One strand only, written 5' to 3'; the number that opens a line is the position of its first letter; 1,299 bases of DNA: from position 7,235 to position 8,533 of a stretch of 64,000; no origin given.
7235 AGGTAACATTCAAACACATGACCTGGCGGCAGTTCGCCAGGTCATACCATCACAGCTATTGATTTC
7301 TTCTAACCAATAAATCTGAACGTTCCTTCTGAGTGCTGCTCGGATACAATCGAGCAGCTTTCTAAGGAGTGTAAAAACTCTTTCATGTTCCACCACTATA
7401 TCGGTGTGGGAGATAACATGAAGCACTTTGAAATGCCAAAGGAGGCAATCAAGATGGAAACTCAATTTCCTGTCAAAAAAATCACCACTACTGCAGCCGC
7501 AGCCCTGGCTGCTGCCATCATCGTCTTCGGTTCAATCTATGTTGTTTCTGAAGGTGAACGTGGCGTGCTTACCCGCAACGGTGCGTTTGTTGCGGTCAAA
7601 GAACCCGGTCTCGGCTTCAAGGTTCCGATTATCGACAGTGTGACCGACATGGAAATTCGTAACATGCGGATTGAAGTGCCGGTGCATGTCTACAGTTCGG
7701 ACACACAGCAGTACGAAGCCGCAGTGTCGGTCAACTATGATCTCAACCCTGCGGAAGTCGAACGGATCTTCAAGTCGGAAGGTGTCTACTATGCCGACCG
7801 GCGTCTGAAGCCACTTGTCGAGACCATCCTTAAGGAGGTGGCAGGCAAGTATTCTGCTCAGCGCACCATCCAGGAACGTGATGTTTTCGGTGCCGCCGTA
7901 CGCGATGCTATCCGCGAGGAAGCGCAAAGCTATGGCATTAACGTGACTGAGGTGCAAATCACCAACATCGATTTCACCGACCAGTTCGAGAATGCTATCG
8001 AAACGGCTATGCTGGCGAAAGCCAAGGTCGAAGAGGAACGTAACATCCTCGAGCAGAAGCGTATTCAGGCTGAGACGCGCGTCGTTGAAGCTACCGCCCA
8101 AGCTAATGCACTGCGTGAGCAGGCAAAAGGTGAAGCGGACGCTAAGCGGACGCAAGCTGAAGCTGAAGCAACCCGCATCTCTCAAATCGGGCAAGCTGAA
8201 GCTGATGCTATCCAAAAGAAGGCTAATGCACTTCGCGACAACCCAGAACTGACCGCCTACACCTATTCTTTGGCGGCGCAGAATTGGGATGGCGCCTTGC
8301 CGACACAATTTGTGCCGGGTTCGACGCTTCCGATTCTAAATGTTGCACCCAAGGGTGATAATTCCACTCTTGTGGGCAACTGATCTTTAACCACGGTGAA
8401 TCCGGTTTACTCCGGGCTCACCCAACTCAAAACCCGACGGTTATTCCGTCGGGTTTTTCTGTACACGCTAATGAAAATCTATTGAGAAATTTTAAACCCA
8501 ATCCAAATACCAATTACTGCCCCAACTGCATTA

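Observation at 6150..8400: GC-rich island with a duplicated 58-bp hairpin+RBS leader in front of two genes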

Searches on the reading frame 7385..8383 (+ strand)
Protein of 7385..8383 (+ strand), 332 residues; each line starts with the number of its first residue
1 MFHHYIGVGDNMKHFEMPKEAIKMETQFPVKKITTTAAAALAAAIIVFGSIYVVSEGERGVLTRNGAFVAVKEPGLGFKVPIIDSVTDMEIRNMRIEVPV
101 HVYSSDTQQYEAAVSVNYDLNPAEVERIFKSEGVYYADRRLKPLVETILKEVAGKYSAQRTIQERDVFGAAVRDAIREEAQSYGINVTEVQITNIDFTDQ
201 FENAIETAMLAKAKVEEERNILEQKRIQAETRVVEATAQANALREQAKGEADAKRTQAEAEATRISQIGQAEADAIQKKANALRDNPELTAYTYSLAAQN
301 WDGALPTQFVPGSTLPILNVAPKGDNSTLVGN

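Call 10: search_protein_families(library=pfam, proteins=[window:7385-8383:+], max_evalue=0.01)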
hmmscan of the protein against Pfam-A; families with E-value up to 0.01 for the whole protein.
window:7385-8383:+ (332 aa): 2 families
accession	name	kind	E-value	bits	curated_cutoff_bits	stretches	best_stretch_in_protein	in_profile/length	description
PF01145.31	Band_7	-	1e-32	114.1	23.6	1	53-223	2-166/176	SPFH domain / Band 7 family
PF13421.11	Band_7_1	-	0.0012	18.9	24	1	163-208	161-206/211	SPFH domain-Band 7 family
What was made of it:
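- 7454..8383 (+): SPFH/prohibitin-like membrane scaffold gene (309 aa). Pfam Band_7 E = 1e-32 (call 10).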

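Call 16: find_encoding_contigs(protein=window:7454-8383:+, flank=10000)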
Protein window:7454-8383:+ (309 aa): 1 contig read that carries it; 1 place shown.
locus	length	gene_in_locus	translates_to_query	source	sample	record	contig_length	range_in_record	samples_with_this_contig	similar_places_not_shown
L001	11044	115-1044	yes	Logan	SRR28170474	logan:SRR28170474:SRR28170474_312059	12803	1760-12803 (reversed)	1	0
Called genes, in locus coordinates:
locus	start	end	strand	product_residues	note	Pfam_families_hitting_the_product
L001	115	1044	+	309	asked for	PF01145:Band_7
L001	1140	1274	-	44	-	-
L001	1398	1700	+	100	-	-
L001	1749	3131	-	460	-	PF04087:DUF389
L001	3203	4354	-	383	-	-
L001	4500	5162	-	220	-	PF04832:SOUL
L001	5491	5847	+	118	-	-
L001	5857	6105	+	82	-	PF04226:Transgly_assoc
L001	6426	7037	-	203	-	PF00710:Asparaginase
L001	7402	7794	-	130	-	-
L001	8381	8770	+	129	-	PF01741:MscL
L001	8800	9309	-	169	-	PF21095:CarD_C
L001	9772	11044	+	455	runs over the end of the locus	PF03477:ATP-cone, PF00268:Ribonuc_red_sm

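Call 17: find_homologous_proteins(query=window:7454-8383:+)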
Query window:7454-8383:+ (309 aa): 461 proteins with E <= 0.001 among 8000 candidates; the best 120 are listed.
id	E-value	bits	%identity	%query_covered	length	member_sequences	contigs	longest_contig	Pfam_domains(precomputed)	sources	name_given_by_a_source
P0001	4.8e-170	582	89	100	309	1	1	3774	PF01145.32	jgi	jgi:regulator of protease activity HflC (stomatin/prohibitin superfamily)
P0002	1.6e-164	564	94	91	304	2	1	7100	PF01145.32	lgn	-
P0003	2.7e-162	557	89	96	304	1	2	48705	PF01145.32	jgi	-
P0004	1.5e-161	554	88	99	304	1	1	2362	PF01145.32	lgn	-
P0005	1.9e-161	554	87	99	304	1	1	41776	PF01145.32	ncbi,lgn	-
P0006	7.7e-161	552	88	96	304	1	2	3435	PF01145.32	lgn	-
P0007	4.7e-155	533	83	100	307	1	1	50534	PF01145.32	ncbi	-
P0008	7.3e-155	532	83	96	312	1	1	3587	PF01145.32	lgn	-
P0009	4.8e-153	526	87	90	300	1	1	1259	PF01145.32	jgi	jgi:regulator of protease activity HflC (stomatin/prohibitin superfamily)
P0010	7.0e-152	523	84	96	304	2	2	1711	PF01145.32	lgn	-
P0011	2.6e-151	521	81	96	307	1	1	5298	PF01145.32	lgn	-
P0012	9.7e-151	519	84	95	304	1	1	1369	PF01145.32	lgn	-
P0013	6.6e-147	506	80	97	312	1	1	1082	PF01145.32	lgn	-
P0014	7.3e-140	483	77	89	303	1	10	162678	PF01145.32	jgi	jgi:regulator of protease activity HflC (stomatin/prohibitin superfamily)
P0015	1.2e-139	482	75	95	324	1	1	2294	PF01145.32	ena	-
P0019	4.3e-137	474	73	95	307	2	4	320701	PF01145.32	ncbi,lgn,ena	-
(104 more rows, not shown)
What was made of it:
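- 7454..8383 (+): 35 homologues of 59-94% identity occur in Patescibacteria-type contigs (call 17).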

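Call 18: find_encoding_contigs(protein=P0003, flank=6000, max_places=2)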
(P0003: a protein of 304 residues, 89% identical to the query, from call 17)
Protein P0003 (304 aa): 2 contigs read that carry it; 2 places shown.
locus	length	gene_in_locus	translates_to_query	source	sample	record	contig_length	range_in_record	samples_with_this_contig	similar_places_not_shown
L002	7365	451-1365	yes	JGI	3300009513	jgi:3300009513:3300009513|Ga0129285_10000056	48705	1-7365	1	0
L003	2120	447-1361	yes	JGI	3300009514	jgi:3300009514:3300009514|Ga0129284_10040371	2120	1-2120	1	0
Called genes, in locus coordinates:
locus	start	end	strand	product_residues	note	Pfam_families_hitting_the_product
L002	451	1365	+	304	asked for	PF01145:Band_7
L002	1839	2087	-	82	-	-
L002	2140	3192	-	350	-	PF10503:Esterase_PHB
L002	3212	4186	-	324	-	PF27245:AF_0692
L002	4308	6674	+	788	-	PF02190:LON_substr_bdg, PF00004:AAA, PF07728:AAA_5, PF22667:Lon_lid, PF05362:Lon_C, PF13541:ChlI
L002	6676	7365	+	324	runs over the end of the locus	PF09587:PGA_cap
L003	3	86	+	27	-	?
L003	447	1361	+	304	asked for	PF01145:Band_7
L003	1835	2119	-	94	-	?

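Call 19: find_encoding_contigs(protein=P0005, flank=6000, max_places=2)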
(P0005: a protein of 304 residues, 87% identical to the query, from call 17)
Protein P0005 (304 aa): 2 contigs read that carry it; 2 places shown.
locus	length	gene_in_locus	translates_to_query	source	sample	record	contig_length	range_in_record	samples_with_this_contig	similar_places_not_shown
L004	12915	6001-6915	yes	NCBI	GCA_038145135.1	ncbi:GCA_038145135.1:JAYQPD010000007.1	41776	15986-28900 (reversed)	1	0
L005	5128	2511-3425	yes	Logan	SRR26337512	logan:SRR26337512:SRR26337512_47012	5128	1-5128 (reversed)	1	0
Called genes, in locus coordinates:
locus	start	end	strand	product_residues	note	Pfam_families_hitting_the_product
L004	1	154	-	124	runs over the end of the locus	PF01741:MscL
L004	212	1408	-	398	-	PF07907:YibE_F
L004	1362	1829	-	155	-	PF01475:FUR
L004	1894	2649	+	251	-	PF02535:Zip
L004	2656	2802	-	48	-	-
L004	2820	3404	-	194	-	PF12917:YfbR-like (weak), PF13023:HD_3, PF01966:HD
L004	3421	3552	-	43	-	-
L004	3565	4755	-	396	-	-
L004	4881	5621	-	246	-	PF01978:TrmB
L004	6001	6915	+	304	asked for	PF01145:Band_7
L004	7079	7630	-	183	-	PF00929:RNase_T (faint)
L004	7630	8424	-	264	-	PF00300:His_Phos_1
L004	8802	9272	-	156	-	PF00293:NUDIX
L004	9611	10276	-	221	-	-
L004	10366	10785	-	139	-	PF01245:Ribosomal_L19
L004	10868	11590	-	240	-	PF00849:PseudoU_synth_2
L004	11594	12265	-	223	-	PF01255:Prenyltransf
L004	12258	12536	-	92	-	PF00708:Acylphosphatase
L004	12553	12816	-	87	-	-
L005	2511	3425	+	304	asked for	PF01145:Band_7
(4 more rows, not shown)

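Call 20: find_encoding_contigs(protein=P0007, flank=6000, max_places=2)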
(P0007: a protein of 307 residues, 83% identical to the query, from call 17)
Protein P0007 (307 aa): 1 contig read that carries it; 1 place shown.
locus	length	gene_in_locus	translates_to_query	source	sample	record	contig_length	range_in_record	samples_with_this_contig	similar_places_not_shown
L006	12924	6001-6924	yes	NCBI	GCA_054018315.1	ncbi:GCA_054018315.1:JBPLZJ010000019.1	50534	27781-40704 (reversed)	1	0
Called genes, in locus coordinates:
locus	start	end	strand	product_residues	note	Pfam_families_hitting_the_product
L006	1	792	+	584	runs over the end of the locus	PF00239:Resolvase, PF07508:Recombinase, PF13408:Zn_ribbon_recom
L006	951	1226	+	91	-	PF00708:Acylphosphatase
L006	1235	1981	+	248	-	PF00849:PseudoU_synth_2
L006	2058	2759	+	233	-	PF01245:Ribosomal_L19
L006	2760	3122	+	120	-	PF02604:PhdYeFM_antitox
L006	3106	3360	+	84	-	PF05016:ParE_toxin (weak), PF06769:YoeB_toxin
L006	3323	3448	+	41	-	-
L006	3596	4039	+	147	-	PF00293:NUDIX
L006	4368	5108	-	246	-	PF01978:TrmB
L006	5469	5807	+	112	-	-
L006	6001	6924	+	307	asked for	PF01145:Band_7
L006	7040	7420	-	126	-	PF02153:PDH_N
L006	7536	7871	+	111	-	-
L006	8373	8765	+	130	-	PF01741:MscL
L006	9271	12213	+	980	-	PF03477:ATP-cone, PF00317:Ribonuc_red_lgN, PF02867:Ribonuc_red_lgC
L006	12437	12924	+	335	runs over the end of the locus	PF00268:Ribonuc_red_sm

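Call 30: find_related_loci(query=A2, collection=metagenome_contigs, flank=3000)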
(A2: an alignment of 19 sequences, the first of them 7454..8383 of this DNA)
Query A2 (309 aa) in metagenome_contigs; peptide patterns used: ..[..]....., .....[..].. (x = any residue, [..] = any of these).
162 stretches matched a pattern; 6 encode a relative of the query (tblastn E <= 1e-3); 6 distinct loci.
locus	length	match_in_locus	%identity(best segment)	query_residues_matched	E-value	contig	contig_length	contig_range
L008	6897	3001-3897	68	4-301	5e-134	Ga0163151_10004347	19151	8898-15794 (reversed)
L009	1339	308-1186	69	8-300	3e-139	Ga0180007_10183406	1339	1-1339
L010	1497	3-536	82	130-309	2e-100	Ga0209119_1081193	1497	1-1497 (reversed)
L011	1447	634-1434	31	9-300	2e-37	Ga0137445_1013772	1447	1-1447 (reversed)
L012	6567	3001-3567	31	10-207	5e-16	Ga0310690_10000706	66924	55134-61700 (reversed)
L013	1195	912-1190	32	125-217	1e-9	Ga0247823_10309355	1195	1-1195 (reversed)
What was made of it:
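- Tried and rejected: Protein-guided locus retrieval in metagenomes gave only 6 loci, none with the leaders (call 30).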

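Call 31: find_encoding_contigs(protein=P0002, flank=5000, max_places=2)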
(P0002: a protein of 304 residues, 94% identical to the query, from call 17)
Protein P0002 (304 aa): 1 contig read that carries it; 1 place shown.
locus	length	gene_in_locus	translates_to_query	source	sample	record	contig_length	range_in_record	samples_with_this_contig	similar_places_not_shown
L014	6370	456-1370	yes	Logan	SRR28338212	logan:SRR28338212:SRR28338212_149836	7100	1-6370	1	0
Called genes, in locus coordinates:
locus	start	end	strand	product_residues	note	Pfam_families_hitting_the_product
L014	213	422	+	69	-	-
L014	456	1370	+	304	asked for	PF01145:Band_7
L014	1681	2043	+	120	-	PF13489:Methyltransf_23 (weak), PF13847:Methyltransf_31 (weak), PF08241:Methyltransf_11, PF08242:Methyltransf_12 (weak), PF13649:Methyltransf_25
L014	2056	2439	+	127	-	-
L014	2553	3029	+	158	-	-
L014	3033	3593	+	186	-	PF00293:NUDIX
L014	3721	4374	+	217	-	PF01909:NTP_transf_2, PF18765:Polbeta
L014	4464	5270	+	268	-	PF00313:CSD, PF00293:NUDIX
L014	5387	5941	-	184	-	-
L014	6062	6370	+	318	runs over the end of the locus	PF08239:SH3_3 (faint), PF03734:YkuD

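Call 32: find_encoding_contigs(protein=P0001, flank=4000, max_places=2)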
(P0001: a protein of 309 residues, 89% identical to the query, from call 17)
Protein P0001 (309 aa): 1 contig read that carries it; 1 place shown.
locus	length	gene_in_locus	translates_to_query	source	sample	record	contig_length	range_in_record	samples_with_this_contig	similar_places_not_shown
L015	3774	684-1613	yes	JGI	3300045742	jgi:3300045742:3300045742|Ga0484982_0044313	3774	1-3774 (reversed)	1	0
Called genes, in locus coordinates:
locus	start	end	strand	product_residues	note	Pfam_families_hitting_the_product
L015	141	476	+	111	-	-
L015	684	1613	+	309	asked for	PF01145:Band_7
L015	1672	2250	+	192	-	PF04542:Sigma70_r2, PF08281:Sigma70_r4_2, PF04545:Sigma70_r4 (faint)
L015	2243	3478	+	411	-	PF18915:DUF5667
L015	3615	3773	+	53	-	?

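Call 33: find_encoding_contigs(protein=P0014, flank=4000, max_places=3)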
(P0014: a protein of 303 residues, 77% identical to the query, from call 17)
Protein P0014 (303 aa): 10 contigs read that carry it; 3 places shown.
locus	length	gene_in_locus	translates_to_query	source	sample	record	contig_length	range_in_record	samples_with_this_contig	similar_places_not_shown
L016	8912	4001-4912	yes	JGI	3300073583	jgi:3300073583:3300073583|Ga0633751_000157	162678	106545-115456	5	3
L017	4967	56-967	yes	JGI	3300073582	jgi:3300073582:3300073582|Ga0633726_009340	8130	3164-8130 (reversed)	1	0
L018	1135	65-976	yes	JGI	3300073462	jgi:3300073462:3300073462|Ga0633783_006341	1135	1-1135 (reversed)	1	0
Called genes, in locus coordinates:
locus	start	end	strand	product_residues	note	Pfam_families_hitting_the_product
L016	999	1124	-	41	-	-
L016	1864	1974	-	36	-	PF00488:MutS_V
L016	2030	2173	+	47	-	-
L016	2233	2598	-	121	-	-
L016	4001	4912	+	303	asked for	PF01145:Band_7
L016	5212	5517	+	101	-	PF01136:Peptidase_U32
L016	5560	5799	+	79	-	PF01136:Peptidase_U32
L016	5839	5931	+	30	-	-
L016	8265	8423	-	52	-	-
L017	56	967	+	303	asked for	PF01145:Band_7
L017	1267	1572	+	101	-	PF01136:Peptidase_U32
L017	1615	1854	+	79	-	PF01136:Peptidase_U32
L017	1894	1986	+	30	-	-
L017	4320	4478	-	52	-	-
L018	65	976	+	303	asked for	PF01145:Band_7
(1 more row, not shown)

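Call 44: find_encoding_contigs(protein=P0011, flank=3000, max_places=2)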
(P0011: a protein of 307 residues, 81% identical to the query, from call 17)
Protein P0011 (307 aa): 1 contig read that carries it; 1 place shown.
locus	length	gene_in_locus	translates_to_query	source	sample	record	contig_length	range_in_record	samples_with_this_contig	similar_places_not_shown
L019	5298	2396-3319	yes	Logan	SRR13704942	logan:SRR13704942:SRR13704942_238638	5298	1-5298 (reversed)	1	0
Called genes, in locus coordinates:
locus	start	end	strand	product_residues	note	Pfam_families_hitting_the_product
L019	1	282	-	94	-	?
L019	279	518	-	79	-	-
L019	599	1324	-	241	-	PF01978:TrmB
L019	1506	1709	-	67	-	-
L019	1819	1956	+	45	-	-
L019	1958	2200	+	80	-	-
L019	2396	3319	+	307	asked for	PF01145:Band_7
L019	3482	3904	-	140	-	-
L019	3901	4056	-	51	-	-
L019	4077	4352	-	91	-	PF06233:Usg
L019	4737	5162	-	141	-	-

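Call 45: find_encoding_contigs(protein=P0019, flank=3000, max_places=3)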
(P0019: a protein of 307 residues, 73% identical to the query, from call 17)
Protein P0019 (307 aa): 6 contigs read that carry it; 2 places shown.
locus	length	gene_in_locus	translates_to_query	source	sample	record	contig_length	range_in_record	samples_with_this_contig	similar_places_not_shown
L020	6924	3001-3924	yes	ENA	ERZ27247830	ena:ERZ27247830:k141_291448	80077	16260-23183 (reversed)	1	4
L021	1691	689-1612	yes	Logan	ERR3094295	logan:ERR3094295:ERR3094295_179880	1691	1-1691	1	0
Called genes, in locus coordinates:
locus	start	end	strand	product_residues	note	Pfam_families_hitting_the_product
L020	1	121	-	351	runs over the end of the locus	PF00188:CAP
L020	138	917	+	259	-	PF16640:Big_3_5 (weak)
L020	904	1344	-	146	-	PF07884:VKOR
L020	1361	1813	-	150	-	PF06262:Zincin_1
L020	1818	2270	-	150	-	-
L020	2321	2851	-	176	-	PF01625:PMSR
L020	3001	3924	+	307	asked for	PF01145:Band_7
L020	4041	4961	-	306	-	PF17210:SdrD_B, PF17802:SpaA (weak), PF13620:CarboxypepD_reg, PF22904:NOMO1-like_2nd (weak)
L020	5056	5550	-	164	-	-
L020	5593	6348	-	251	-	PF13489:Methyltransf_23, PF01209:Ubie_methyltran, PF05175:MTS, PF13847:Methyltransf_31, PF08241:Methyltransf_11, PF08242:Methyltransf_12, PF13649:Methyltransf_25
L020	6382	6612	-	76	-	PF02201:SWIB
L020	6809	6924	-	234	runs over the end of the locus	PF01988:VIT1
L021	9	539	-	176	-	PF01625:PMSR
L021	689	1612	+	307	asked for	PF01145:Band_7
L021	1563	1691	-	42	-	?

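Call 49: search_protein_families(library=padloc, proteins=[window:7454-8383:+, L006:5469-5807:+, L014:213-422:+], max_evalue=0.01)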
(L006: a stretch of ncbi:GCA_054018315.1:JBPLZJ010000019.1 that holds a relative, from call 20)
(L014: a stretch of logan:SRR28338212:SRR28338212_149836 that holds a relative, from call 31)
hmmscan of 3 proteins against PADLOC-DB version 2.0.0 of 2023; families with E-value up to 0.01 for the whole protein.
window:7454-8383:+ (309 aa): 0 families

L006:5469-5807:+ (112 aa): 0 families

L014:213-422:+ (69 aa): 0 families

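Call 55: find_related_loci(query=A2, collection=viral_contigs, flank=3000)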
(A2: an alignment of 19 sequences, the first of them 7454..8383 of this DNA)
Query A2 (309 aa) in viral_contigs; peptide patterns used: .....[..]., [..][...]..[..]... (x = any residue, [..] = any of these).
56 stretches matched a pattern; 7 encode a relative of the query (tblastn E <= 1e-3); 7 distinct loci.
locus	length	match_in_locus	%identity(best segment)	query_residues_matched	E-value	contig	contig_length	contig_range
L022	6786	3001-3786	34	25-298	1e-33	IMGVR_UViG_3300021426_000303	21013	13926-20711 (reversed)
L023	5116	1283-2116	34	10-296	1e-32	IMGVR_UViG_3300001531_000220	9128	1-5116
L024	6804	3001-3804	32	25-306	4e-31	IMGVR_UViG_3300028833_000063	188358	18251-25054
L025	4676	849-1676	31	18-307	1e-29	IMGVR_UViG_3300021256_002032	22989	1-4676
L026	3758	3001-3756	33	25-289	8e-29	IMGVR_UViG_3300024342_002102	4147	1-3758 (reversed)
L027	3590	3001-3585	33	25-215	2e-23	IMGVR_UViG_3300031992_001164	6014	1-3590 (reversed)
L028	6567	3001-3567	31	10-207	9e-16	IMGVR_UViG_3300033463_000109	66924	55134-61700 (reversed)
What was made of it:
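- Tried and rejected: Viral contigs gave only 31-34% SPFH relatives (call 55).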

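Call 57: find_encoding_contigs(protein=P0008, flank=3500, max_places=3)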
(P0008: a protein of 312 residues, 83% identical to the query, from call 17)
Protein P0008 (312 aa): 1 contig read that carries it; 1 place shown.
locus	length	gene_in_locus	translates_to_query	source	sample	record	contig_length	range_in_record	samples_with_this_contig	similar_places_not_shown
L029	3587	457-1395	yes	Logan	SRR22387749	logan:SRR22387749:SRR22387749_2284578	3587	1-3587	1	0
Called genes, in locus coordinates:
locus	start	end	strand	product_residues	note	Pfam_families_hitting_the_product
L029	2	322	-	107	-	?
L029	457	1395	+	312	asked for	PF01145:Band_7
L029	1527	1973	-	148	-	-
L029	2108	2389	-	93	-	-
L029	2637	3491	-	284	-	-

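Call 81: search_protein_families(library=ncbifam, proteins=[window:7454-8383:+, L014:213-422:+, L015:195-476:+, L006:5469-5807:+, L019:1958-2200:+], max_evalue=0.01)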
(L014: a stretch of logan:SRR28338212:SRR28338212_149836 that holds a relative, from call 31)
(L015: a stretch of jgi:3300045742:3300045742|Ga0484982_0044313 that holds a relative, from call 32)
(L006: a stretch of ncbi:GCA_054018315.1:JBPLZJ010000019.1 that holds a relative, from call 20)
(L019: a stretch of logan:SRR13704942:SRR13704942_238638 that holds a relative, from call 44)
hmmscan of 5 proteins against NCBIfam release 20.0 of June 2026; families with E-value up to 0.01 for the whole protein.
window:7454-8383:+ (309 aa): 4 families
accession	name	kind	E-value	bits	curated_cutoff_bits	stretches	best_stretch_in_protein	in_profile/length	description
TIGR01933.1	hflK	equivalog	1.2e-16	60.9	159.4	1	28-247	1-217/261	FtsH protease activity modulator HflK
NF008181.0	PRK10930.1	equivalog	2.9e-12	46.1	660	1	13-267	83-322/419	FtsH protease activity modulator HflK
TIGR01932.1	hflC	equivalog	4.1e-12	45.6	134.4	1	12-275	6-293/318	protease modulator HflC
NF008259.0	PRK11029.1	equivalog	6.1e-09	35.3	427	1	18-69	10-68/334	protease modulator HflC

L014:213-422:+ (69 aa): 0 families

L015:195-476:+ (93 aa): 0 families

L006:5469-5807:+ (112 aa): 0 families

L019:1958-2200:+ (80 aa): 0 families

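Call 85: search_solved_structures(query=window:7454-8383:+, max_evalue=0.00001)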
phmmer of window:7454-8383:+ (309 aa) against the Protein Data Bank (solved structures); distinct sequences matched with E-value up to 0.00001: 19.
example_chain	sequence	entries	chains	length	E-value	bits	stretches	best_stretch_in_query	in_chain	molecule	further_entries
8rrh_A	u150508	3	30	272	1.1e-17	67.7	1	17-221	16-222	Prohibitin 1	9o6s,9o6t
9unl_E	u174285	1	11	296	1.4e-17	67.4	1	17-221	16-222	Prohibitin 1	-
9o9z_A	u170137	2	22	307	1.7e-17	67.1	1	17-221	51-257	Prohibitin 1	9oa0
9urz_B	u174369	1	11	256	4.9e-16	62.3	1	17-230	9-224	Prohibitin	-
8rrh_B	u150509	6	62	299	8.6e-15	58.2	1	18-230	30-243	Prohibitin-2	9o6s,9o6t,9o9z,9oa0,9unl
9urz_D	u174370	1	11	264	1e-12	51.4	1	21-242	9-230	Prohibitin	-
7vhp_E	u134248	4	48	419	1.2e-12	51.2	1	10-244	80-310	Protein HflK | Modulator of FtsH protease HflK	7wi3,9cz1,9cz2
7vhq_E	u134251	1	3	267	1.2e-12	51.2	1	11-244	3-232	Protein HflK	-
9paw_XA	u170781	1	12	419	2.8e-12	50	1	10-244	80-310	Protein HflK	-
8j4i_A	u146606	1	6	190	7.2e-09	38.8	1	18-174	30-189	Prohibitin-2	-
8z5g_A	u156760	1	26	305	2.3e-08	37.1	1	19-251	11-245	Protein QmcA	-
9wmj_A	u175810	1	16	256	2.8e-08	36.9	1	21-196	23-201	Stomatin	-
9wkz_A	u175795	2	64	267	3.2e-08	36.7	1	21-196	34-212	Stomatin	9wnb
9z7u_F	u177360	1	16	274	3.4e-08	36.5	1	21-196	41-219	Stomatin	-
9oh9_A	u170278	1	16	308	4.7e-08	36.1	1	21-195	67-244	Stomatin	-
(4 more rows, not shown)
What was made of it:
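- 7454..8383 (+): The closest solved relatives are prohibitin 1/2 and HflK (call 85).
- On SPFH / Band 7 (prohibitin-like) protein: The closest solved structures are prohibitin and HflK (call 85).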
